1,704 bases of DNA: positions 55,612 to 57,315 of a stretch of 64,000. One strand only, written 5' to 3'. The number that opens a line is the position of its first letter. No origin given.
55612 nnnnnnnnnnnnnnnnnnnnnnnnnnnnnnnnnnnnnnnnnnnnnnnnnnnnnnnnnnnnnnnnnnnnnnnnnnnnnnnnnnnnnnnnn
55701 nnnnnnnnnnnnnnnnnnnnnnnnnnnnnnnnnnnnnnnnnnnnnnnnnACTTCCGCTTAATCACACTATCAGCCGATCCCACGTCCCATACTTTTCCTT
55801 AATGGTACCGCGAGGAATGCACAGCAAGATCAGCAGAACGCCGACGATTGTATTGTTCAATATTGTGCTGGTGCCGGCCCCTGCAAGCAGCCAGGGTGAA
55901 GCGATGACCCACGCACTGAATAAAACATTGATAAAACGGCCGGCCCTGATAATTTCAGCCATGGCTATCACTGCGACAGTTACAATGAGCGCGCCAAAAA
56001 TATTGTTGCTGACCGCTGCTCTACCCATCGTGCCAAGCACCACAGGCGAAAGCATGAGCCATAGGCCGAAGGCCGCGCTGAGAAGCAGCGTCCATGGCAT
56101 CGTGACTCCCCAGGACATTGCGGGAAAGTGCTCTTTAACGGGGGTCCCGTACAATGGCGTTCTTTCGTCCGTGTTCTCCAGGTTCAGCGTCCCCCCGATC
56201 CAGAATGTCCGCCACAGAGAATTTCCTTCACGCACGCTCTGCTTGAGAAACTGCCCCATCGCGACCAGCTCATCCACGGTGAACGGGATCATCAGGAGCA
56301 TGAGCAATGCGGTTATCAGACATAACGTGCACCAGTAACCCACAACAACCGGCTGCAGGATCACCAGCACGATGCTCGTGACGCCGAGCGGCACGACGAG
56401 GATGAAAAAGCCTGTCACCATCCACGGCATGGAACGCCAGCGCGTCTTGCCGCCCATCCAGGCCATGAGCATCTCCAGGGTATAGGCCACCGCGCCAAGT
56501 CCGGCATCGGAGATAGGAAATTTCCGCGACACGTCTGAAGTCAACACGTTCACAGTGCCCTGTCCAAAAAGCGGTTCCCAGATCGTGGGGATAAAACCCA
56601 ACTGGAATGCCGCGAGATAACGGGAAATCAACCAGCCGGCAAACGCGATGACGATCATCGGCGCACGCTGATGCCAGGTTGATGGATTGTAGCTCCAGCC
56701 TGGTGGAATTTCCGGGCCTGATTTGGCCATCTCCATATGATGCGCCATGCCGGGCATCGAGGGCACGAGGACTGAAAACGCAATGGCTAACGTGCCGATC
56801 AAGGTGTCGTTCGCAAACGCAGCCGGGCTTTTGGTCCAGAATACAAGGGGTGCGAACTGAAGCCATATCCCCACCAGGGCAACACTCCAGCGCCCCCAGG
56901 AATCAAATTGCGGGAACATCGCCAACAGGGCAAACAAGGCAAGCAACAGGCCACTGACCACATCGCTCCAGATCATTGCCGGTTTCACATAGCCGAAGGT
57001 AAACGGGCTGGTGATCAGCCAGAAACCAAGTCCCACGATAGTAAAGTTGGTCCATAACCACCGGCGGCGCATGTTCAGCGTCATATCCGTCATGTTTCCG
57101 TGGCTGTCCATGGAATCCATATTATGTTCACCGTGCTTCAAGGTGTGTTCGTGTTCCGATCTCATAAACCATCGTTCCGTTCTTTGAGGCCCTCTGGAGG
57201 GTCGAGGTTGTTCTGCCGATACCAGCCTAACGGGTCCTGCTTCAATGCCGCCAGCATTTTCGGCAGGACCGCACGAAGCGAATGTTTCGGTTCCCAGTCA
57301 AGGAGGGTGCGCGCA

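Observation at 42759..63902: Accessory metal/redox-stress region beginning at a MITE and containing two more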

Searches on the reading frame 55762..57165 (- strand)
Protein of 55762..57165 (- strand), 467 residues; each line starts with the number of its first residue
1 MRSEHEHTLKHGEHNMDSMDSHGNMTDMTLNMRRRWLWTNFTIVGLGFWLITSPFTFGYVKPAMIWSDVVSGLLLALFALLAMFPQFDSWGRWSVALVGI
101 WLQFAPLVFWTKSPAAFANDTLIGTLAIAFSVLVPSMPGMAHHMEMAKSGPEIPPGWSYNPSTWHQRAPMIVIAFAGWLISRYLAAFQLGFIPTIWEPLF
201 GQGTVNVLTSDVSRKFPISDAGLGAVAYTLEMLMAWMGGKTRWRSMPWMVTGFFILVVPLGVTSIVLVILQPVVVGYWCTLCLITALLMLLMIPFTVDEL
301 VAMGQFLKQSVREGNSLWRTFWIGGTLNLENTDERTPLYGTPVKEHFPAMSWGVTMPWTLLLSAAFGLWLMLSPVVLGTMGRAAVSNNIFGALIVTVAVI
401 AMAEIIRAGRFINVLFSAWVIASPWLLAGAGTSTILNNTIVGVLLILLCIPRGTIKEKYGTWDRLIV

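Call 9: search_protein_families(library=pfam, proteins=[window:55762-57165:-])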
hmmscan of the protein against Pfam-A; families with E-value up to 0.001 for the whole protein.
window:55762-57165:- (467 aa): 2 families
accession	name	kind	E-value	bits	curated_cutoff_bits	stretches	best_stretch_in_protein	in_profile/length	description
PF03779.20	SPW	-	9.5e-27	93.8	31.5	2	38-131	1-92/93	SPW repeat domain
PF07884.19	VKOR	-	1e-18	68.2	27.5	1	169-296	2-133/134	Vitamin K epoxide reductase family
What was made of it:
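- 55762..58250 (-): SPW-VKOR fusion membrane protein (55762-57165) and an NAD-dependent epimerase-family protein (57162-58250). Call 9.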

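Call 35: find_homologous_proteins(query=window:55762-57165:-, max_evalue=1e-20)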
Query window:55762-57165:- (467 aa): 4161 proteins with E <= 1e-20 among 8000 candidates; the best 120 are listed.
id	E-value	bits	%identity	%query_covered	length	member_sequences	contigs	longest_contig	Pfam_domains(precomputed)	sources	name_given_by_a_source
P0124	0.0e+0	1055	100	100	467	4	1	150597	PF07884.20,PF03779.21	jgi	-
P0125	5.8e-273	924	86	100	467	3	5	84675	PF07884.20,PF03779.21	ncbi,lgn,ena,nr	ncbi:vitamin K epoxide reductase family protein [bacterium BMS3Abin14]|nr:vitamin K epoxide reductas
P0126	2.3e-259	879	83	100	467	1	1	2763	PF07884.20,PF03779.21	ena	-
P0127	3.3e-251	852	79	100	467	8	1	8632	PF07884.20,PF03779.21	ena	-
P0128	1.5e-246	837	84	95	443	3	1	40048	PF07884.20,PF03779.21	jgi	jgi:uncharacterized membrane protein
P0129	2.7e-246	836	78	100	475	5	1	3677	PF07884.20,PF03779.21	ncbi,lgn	-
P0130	1.7e-237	807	75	99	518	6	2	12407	PF07884.20,PF19335.6,PF03779.21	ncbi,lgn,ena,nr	ncbi:copper-transporting P-type ATPase [bacterium BMS3Bbin08]|nr:copper-transporting P-type ATPase [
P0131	1.4e-233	794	75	97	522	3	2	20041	PF07884.20,PF19335.6,PF03779.21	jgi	-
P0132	4.6e-233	793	75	97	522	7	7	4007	PF07884.20,PF19335.6,PF03779.21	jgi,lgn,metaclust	metaclust:\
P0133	4.0e-223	760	73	97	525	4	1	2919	PF07884.20,PF19335.6,PF03779.21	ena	-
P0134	1.9e-218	744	71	98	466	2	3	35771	PF07884.20,PF03779.21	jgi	jgi:hypothetical protein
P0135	9.4e-216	736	68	99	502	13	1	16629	PF07884.20,PF19335.6,PF03779.21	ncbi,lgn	-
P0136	2.2e-215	734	68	100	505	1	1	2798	PF07884.20,PF19335.6,PF03779.21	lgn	-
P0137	2.2e-213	728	69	98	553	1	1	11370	PF07884.20,PF19335.6,PF03779.21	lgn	-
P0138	1.7e-211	722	68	97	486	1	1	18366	PF07884.20,PF19335.6,PF03779.21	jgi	jgi:hypothetical protein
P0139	4.1e-210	717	69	95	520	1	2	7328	PF07884.20,PF19335.6,PF03779.21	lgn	-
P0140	1.5e-208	712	67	97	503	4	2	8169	PF07884.20,PF19335.6,PF03779.21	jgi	jgi:hypothetical protein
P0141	2.6e-208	711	68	98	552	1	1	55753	PF07884.20,PF19335.6,PF03779.21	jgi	-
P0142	4.8e-208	710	69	96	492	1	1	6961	PF07884.20,PF19335.6,PF03779.21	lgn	-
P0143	1.4e-207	709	69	96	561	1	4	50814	PF07884.20,PF19335.6,PF03779.21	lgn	-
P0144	2.4e-207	708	67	100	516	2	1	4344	PF07884.20,PF19335.6,PF03779.21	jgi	jgi:uncharacterized membrane protein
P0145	2.8e-207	708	65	99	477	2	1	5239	PF07884.20,PF19335.6,PF03779.21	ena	-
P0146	8.2e-207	706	66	100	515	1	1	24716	PF07884.20,PF19335.6,PF03779.21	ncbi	-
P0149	2.1e-206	705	67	99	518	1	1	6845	PF07884.20,PF19335.6,PF03779.21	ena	-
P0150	2.3e-206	705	66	95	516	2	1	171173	PF07884.20,PF19335.6,PF03779.21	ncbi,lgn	-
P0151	3.3e-205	701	65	98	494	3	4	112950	PF07884.20,PF19335.6,PF03779.21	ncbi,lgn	-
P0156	3.6e-203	694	66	97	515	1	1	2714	PF07884.20,PF19335.6,PF03779.21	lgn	-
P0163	6.0e-201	687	66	97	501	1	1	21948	PF07884.20,PF19335.6,PF03779.21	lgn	-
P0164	8.3e-201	686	68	96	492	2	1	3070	PF07884.20,PF19335.6,PF03779.21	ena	-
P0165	9.2e-201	686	64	99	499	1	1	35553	PF07884.20,PF19335.6,PF03779.21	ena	-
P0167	2.5e-200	685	64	100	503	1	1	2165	PF07884.20,PF19335.6,PF03779.21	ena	-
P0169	8.0e-200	683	66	98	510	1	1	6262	PF07884.20,PF19335.6,PF03779.21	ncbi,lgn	ncbi:MAG: SPW repeat domain-containing protein [Bacteroidota bacterium]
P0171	3.7e-199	681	65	98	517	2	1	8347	PF07884.20,PF19335.6,PF03779.21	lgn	-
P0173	1.3e-198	679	65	100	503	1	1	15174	PF07884.20,PF19335.6,PF03779.21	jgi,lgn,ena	-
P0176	3.6e-198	678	64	100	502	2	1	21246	PF07884.20,PF19335.6,PF03779.21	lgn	-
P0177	3.8e-198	677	65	97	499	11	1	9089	PF07884.20,PF19335.6,PF03779.21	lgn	-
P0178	4.4e-198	677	63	100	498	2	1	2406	PF07884.20,PF19335.6,PF03779.21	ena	-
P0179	7.4e-198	677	63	99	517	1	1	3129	PF07884.20,PF19335.6,PF03779.21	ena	-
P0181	2.0e-197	675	63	100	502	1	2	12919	PF07884.20,PF19335.6,PF03779.21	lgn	-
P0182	4.4e-197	674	64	100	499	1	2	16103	PF07884.20,PF19335.6,PF03779.21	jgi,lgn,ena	-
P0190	1.5e-196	672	64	98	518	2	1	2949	PF07884.20,PF19335.6,PF03779.21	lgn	-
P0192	3.4e-196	671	63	100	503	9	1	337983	PF07884.20,PF19335.6,PF03779.21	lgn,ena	-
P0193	4.3e-196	671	66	96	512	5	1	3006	PF07884.20,PF19335.6,PF03779.21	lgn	-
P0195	1.8e-195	669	65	98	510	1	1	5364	PF07884.20,PF19335.6,PF03779.21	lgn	-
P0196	2.1e-195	668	62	100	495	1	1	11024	PF07884.20,PF19335.6,PF03779.21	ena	-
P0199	3.4e-195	668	65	96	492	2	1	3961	PF07884.20,PF19335.6,PF03779.21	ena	-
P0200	5.1e-195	667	64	98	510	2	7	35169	PF07884.20,PF19335.6,PF03779.21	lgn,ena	-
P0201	5.7e-195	667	65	94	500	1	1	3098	PF07884.20,PF19335.6,PF03779.21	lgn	-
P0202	8.5e-195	666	64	95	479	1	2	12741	PF07884.20,PF19335.6,PF03779.21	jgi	jgi:hypothetical protein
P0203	1.4e-194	666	62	99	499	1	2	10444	PF07884.20,PF19335.6,PF03779.21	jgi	-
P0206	4.4e-194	664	63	100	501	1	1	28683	PF07884.20,PF19335.6,PF03779.21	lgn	-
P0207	5.1e-194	664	63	98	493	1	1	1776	PF07884.20,PF19335.6,PF03779.21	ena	-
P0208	2.5e-193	662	63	99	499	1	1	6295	PF07884.20,PF19335.6,PF03779.21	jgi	-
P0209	2.6e-193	662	63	100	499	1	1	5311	PF07884.20,PF19335.6,PF03779.21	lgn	-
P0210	7.3e-193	660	63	98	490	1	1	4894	PF07884.20,PF19335.6,PF03779.21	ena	-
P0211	8.9e-193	660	63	98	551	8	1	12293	PF07884.20,PF19335.6,PF03779.21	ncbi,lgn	-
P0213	1.8e-192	659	63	99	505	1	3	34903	PF07884.20,PF19335.6,PF03779.21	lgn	-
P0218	8.6e-192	657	62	100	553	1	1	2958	PF07884.20,PF19335.6,PF03779.21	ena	-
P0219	1.5e-191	656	62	100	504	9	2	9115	PF07884.20,PF19335.6,PF03779.21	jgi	jgi:hypothetical protein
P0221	3.0e-191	655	63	96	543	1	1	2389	PF07884.20,PF19335.6,PF13878.13,PF03779.21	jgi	jgi:hypothetical protein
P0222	3.0e-191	655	63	98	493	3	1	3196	PF07884.20,PF19335.6,PF03779.21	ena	-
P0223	7.8e-191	653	64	97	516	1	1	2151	PF07884.20,PF19335.6,PF03779.21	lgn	-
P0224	8.2e-191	653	62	98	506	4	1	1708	PF07884.20,PF19335.6,PF03779.21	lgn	-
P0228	2.8e-190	652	63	98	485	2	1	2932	PF07884.20,PF19335.6,PF03779.21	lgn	-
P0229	3.1e-190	651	63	98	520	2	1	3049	PF07884.20,PF19335.6,PF03779.21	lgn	-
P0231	1.4e-189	649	60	100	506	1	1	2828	PF07884.20,PF19335.6,PF03779.21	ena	-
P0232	1.4e-189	649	62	98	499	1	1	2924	PF07884.20,PF19335.6,PF03779.21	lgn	-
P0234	1.9e-189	649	63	96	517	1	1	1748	PF07884.20,PF19335.6,PF03779.21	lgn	-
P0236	4.9e-189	647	60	99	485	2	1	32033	PF07884.20,PF19335.6,PF03779.21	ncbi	ncbi:MAG: vitamin K epoxide reductase family protein [Pirellulales bacterium]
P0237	5.2e-189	647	61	98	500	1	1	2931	PF07884.20,PF19335.6,PF03779.21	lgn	-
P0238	6.0e-189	647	62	100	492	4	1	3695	PF07884.20,PF19335.6,PF03779.21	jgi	jgi:hypothetical protein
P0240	1.8e-188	646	62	98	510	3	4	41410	PF07884.20,PF19335.6,PF03779.21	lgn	-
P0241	2.7e-188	645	63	96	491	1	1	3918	PF07884.20,PF19335.6,PF03779.21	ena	-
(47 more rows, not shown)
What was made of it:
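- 55762..58250 (-): Many homologs carry an N-terminal heavy-metal-binding domain, PF19335 (call 35).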

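Call 36: find_encoding_contigs(protein=P0124, flank=10000, max_places=6)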
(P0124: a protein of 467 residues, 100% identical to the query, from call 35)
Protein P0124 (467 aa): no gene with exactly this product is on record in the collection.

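Call 37: list_cluster_members(proteins=[P0124])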
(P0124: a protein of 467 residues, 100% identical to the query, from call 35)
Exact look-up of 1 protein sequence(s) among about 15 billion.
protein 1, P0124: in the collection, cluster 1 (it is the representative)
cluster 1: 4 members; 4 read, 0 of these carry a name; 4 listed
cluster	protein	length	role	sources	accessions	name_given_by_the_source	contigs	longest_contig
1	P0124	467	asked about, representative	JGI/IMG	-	-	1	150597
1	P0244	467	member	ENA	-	-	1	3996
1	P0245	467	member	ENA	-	-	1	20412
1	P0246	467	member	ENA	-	-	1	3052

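Call 38: find_encoding_contigs(protein=P0245, flank=10000, max_places=4)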
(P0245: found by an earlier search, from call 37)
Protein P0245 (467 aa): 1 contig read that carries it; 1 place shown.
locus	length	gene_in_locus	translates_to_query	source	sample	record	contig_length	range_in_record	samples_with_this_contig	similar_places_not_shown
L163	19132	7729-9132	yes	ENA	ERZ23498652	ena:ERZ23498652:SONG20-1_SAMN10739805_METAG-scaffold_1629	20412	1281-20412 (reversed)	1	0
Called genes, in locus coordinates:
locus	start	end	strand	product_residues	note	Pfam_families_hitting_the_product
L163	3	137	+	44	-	?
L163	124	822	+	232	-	PF02683:DsbD_TM, PF13386:DsbD_2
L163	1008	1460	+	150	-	PF00376:MerR, PF13411:MerR_1, PF09278:MerR-DNA-bind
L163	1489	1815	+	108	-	PF02411:MerT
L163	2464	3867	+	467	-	PF01134:GIDA, PF07992:Pyr_redox_2, PF13738:Pyr_redox_3 (weak), PF00070:Pyr_redox, PF02852:Pyr_redox_dim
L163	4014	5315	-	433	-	PF03069:FmdA_AmdA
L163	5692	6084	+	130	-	-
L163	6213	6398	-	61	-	-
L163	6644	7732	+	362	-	PF01073:3Beta_HSD, PF01370:Epimerase, PF04321:RmlD_sub_bind, PF16363:GDP_Man_Dehyd, PF07993:NAD_binding_4 (weak)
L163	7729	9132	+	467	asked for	PF03779:SPW, PF07884:VKOR, PF03779:SPW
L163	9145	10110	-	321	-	PF02540:NAD_synthase (faint)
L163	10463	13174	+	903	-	PF04945:YHS, PF00403:HMA, PF00122:E1-E2_ATPase, PF00702:Hydrolase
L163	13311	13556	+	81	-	-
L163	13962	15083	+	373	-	PF01266:DAO (faint), PF01494:FAD_binding_3 (weak), PF03486:HI0933_like (weak), PF07992:Pyr_redox_2 (faint), PF13450:NAD_binding_8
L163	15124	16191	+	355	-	PF04945:YHS, PF07992:Pyr_redox_2, PF13738:Pyr_redox_3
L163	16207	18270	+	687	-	PF00122:E1-E2_ATPase, PF00702:Hydrolase, PF08282:Hydrolase_3 (faint)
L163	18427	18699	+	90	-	PF09851:SHOCT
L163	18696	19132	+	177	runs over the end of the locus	PF00034:Cytochrom_C (weak), PF13442:Cytochrome_CBB3 (weak)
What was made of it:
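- Past the window end, the conspecific strain has merT, merR and DsbD_TM, not an integrase (call 38).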

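Call 42: find_encoding_contigs(protein=P0125, flank=10000, max_places=3)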
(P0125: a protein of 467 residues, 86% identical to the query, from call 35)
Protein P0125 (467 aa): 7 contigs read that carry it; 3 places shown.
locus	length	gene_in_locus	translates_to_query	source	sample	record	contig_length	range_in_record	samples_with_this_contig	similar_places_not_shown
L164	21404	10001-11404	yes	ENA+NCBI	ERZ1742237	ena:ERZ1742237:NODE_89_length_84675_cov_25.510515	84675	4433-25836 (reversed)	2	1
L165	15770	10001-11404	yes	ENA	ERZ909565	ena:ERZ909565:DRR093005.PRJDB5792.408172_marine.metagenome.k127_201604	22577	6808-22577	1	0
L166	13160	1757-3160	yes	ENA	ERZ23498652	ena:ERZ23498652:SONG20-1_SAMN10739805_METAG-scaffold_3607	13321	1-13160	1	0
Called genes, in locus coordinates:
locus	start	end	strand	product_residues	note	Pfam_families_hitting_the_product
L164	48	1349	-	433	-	PF03069:FmdA_AmdA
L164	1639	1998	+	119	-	PF01022:HTH_5, PF12840:HTH_20, PF21476:PF0610-like_N (faint)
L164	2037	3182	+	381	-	PF03773:ArsP_1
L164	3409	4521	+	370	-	PF02353:CMAS, PF01728:FtsJ (weak), PF13489:Methyltransf_23, PF08241:Methyltransf_11, PF08242:Methyltransf_12, PF13649:Methyltransf_25, PF13847:Methyltransf_31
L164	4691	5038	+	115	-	PF12840:HTH_20, PF01022:HTH_5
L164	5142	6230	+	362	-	PF01758:SBF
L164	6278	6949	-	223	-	PF13489:Methyltransf_23 (weak), PF01209:Ubie_methyltran, PF13847:Methyltransf_31, PF08241:Methyltransf_11, PF08242:Methyltransf_12, PF13649:Methyltransf_25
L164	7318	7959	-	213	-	PF04140:ICMT (weak), PF04191:PEMT (weak)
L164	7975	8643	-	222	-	PF18916:Lycopene_cyc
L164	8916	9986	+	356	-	PF01073:3Beta_HSD, PF01370:Epimerase, PF04321:RmlD_sub_bind, PF16363:GDP_Man_Dehyd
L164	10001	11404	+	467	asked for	PF03779:SPW, PF07884:VKOR, PF03779:SPW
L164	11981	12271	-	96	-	-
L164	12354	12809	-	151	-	PF04246:RseC_MucC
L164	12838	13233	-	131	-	PF03625:DUF302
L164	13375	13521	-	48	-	-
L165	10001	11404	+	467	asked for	PF03779:SPW, PF07884:VKOR, PF03779:SPW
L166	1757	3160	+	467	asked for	PF03779:SPW, PF07884:VKOR, PF03779:SPW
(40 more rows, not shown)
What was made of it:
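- Closest known: SO_0443/SO_0444 Cu/Zn efflux locus of Shewanella oneidensis. Different: In the relative a CFA synthase follows in the same unit (call 42).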

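Call 43: find_encoding_contigs(protein=P0128, flank=10000, max_places=2)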
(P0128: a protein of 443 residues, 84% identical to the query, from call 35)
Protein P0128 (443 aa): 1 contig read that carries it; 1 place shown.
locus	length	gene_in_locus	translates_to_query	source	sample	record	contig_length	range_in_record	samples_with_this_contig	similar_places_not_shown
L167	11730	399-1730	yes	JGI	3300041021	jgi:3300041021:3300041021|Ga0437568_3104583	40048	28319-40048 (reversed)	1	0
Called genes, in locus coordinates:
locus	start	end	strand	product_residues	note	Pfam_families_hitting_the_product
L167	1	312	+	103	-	?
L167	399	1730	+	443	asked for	PF03779:SPW, PF07884:VKOR, PF03779:SPW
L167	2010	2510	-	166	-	PF13751:DDE_Tnp_1_6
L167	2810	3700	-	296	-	PF00892:EamA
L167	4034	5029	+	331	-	PF01145:Band_7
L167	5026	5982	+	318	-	PF01145:Band_7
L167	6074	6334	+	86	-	PF02583:Trns_repr_metal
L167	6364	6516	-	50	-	-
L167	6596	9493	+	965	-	PF04945:YHS, PF00403:HMA, PF19803:DUF6286 (faint), PF19991:HMA_2 (faint), PF00403:HMA, PF00122:E1-E2_ATPase, PF00702:Hydrolase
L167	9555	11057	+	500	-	PF00089:Trypsin, PF13365:Trypsin_2, PF00595:PDZ (weak), PF13180:PDZ_2, PF17820:PDZ_6 (weak), PF00595:PDZ, PF13180:PDZ_2, PF17820:PDZ_6, +1 more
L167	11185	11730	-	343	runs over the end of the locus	PF22494:choice_anch_I (faint), PF23414:Beta-prop_EML_2 (faint), PF07676:PD40 (faint), PF25174:Beta-prop_THOC3 (weak), PF16819:DUF5074, PF21783:YNCE, PF02239:Cytochrom_D1 (weak), PF10282:Lactonase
